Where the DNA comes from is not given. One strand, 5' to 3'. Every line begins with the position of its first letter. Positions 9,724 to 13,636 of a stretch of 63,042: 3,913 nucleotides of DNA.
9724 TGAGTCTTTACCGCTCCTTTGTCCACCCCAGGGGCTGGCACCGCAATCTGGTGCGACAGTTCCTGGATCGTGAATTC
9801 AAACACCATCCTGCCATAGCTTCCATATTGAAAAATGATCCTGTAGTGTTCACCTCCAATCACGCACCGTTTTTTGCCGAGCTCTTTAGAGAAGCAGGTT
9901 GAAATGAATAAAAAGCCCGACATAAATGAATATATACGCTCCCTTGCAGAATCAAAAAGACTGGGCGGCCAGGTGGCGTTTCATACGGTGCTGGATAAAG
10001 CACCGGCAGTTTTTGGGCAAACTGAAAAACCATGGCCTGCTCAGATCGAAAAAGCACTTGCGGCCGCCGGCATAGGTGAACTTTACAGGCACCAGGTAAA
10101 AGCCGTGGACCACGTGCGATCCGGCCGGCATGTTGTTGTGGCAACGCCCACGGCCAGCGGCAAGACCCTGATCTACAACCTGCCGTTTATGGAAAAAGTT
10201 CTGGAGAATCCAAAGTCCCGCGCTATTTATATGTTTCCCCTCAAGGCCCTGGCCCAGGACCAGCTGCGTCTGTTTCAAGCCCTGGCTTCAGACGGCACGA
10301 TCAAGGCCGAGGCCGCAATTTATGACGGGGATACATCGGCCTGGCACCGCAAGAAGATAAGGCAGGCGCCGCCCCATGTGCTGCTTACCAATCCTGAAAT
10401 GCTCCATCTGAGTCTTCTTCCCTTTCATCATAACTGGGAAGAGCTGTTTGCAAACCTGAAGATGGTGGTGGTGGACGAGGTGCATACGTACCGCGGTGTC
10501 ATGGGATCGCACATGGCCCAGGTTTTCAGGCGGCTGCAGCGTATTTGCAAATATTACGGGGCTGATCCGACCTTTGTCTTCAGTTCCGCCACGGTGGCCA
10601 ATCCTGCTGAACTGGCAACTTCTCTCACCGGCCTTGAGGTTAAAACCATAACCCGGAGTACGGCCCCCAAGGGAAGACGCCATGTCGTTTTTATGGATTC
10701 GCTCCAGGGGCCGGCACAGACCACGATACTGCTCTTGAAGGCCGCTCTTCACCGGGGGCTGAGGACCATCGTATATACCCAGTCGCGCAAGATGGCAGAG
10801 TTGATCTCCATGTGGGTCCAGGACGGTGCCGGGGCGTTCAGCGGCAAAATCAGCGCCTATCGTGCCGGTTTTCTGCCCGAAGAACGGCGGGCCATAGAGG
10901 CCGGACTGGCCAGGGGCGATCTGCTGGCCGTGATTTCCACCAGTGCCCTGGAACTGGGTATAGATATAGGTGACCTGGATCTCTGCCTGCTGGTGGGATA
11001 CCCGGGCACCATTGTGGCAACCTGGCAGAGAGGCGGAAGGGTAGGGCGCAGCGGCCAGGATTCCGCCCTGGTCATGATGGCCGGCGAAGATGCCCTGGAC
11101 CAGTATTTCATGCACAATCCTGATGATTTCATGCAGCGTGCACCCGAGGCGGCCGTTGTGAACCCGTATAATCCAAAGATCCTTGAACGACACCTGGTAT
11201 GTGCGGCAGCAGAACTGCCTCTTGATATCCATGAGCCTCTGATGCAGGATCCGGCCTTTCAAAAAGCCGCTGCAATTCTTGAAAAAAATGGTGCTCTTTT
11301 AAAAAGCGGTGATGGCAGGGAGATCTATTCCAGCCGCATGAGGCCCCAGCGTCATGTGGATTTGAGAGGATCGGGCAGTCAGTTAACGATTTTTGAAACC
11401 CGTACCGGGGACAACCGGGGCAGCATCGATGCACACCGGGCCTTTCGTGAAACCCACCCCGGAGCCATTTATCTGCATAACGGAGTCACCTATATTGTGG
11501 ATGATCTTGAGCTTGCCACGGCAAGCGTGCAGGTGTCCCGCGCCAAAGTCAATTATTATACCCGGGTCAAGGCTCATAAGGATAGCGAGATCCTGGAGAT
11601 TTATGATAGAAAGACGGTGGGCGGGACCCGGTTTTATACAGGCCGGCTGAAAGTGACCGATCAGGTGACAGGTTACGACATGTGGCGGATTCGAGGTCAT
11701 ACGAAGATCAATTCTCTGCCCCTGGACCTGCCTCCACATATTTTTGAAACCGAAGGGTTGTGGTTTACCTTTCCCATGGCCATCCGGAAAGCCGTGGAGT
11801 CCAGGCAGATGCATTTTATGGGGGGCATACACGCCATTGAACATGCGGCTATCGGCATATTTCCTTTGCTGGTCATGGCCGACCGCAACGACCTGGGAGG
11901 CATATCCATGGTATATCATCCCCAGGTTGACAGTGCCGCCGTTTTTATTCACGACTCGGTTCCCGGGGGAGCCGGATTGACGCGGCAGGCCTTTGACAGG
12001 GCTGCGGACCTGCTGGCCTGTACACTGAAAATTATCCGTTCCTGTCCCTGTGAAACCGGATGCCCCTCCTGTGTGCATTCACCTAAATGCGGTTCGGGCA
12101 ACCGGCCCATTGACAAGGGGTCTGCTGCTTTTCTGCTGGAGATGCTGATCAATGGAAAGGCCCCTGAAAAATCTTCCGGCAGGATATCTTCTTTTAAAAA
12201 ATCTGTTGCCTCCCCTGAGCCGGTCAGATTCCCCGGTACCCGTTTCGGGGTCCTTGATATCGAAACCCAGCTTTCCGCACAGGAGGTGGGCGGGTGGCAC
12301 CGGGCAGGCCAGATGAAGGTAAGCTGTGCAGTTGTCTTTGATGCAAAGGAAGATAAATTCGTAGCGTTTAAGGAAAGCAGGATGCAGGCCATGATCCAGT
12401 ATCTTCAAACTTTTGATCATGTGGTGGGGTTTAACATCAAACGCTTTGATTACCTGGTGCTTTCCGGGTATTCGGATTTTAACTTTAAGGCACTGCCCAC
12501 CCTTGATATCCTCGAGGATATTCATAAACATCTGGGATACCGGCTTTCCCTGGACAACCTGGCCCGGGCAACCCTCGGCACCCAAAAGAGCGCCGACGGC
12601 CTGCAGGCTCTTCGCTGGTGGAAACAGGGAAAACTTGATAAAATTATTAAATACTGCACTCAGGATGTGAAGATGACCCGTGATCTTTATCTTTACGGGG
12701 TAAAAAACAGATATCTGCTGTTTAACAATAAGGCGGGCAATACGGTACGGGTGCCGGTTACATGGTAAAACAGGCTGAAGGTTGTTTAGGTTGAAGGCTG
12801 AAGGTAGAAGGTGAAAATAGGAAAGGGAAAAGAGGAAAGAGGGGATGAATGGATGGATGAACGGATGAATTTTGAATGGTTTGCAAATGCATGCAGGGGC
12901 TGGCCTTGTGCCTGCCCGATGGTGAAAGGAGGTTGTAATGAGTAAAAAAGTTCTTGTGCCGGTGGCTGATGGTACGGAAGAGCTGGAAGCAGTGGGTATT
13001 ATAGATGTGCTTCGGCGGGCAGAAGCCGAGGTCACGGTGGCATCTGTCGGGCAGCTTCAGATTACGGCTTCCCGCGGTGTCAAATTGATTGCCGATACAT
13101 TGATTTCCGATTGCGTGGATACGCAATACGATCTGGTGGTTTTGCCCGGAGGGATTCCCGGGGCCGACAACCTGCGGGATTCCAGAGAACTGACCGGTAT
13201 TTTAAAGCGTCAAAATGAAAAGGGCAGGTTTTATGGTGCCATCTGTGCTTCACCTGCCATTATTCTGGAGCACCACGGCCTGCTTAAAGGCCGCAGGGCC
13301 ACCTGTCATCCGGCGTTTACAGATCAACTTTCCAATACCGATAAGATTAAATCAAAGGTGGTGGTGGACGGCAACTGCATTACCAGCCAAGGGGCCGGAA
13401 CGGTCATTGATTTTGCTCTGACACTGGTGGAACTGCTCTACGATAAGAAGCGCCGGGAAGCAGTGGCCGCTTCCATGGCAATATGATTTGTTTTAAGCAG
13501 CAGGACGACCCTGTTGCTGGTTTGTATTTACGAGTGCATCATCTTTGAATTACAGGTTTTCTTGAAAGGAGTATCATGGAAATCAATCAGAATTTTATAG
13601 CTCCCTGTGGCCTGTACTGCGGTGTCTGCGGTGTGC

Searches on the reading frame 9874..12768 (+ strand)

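Call 37: search_protein_families(library=pfam, proteins=[window:9874-12768:+], max_evalue=0.00001)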
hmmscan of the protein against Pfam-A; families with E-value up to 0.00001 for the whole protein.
window:9874-12768:+ (964 aa): 6 families
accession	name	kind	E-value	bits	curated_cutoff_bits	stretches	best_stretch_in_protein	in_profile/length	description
PF00270.35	DEAD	-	7.1e-32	110.9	26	1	72-244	2-164/167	DEAD/DEAH box helicase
PF09369.15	MZB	-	7.3e-22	78.3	24.2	1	655-734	1-80/80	MrfA Zn-binding domain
PF00271.37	Helicase_C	-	7e-13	49.2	23.5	1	291-394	11-110/110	Helicase conserved C-terminal domain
PF13482.12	RNase_H_2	-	1.5e-09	38.4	22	1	794-939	3-161/165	RNase_H superfamily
PF22982.3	WHD_HRQ1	-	4e-08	34.6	27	1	429-499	1-69/70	ATP-dependent helicase HRQ1, winged helix domain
PF04851.21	ResIII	-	1.9e-06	28.3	22.5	1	69-217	3-146/164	Type III restriction enzyme, res subunit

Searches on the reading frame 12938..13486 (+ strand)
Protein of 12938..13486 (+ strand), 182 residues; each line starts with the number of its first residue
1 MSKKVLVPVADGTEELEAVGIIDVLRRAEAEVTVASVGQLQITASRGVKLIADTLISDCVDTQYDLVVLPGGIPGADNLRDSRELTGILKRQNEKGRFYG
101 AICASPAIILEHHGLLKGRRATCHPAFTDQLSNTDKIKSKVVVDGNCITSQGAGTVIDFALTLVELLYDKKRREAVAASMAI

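Call 37: search_protein_families(library=pfam, proteins=[window:12938-13486:+], max_evalue=0.00001)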
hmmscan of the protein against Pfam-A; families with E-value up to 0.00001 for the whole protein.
window:12938-13486:+ (182 aa): 1 family
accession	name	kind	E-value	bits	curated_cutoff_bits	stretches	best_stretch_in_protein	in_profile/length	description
PF01965.30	DJ-1_PfpI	-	1.3e-48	165.3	26.6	1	3-165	1-164/165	DJ-1/PfpI family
